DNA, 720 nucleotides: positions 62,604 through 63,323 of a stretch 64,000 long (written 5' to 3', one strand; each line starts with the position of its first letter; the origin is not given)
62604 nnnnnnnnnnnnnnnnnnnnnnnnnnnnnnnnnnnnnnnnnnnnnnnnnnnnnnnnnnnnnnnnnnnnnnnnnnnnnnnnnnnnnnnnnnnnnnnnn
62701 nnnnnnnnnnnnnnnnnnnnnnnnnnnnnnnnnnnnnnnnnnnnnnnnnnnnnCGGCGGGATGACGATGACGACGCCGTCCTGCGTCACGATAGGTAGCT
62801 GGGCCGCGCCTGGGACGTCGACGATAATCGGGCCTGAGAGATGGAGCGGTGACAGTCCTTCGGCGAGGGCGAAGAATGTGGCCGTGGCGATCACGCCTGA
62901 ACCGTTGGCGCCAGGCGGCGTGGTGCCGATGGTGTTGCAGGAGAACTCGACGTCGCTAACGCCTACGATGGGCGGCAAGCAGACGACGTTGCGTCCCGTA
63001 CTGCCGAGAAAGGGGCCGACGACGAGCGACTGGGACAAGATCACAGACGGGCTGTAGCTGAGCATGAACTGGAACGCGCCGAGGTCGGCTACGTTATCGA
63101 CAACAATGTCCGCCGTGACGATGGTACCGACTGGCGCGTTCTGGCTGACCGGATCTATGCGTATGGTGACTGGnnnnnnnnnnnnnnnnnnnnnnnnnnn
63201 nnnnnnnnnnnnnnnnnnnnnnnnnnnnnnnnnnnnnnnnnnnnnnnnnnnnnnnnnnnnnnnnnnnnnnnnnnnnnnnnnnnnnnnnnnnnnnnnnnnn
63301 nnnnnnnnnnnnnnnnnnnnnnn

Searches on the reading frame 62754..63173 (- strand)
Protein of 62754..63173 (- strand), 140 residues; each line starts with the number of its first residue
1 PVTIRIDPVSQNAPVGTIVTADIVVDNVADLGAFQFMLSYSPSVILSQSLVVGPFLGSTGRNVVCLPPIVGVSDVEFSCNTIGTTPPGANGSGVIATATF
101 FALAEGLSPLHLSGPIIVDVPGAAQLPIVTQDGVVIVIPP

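Call 40: find_homologous_proteins(query=window:62754-63173:-, max_evalue=0.001)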
Query window:62754-63173:-: 32 candidates shared short words with the query, none scored E <= 0.001.

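Call 71: find_homologous_proteins(query=A3, max_evalue=0.001)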
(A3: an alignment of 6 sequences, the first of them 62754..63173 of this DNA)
Query A3 (6 sequences) (140 aa, profile of the alignment): 28 proteins with E <= 0.001 among 6742 candidates.
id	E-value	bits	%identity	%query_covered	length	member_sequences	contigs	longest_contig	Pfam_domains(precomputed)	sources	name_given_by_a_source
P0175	7.4e-38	148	34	33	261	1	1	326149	-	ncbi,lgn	-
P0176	9.0e-33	131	36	96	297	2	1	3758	PF00963.25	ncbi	-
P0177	2.9e-27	113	35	34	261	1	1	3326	-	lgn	-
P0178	2.3e-19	88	-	-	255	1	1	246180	-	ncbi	-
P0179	1.4e-16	79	41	82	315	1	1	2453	PF00963.25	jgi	jgi:hypothetical protein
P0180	1.6e-16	79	31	69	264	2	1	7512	-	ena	-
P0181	4.6e-15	74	43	82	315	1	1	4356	PF00963.25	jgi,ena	-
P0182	1.1e-14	73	-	-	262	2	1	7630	-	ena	-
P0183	1.7e-14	72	-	-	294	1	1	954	-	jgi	jgi:hypothetical protein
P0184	8.0e-14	70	-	-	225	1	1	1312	-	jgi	jgi:hypothetical protein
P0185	4.0e-12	64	33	11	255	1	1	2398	-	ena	-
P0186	1.2e-11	63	33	78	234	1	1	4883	-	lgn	-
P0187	6.1e-11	60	30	79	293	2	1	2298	PF00963.25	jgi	-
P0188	4.7e-10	58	55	8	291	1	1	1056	-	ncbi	-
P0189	6.7e-10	57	-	-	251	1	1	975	-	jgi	jgi:hypothetical protein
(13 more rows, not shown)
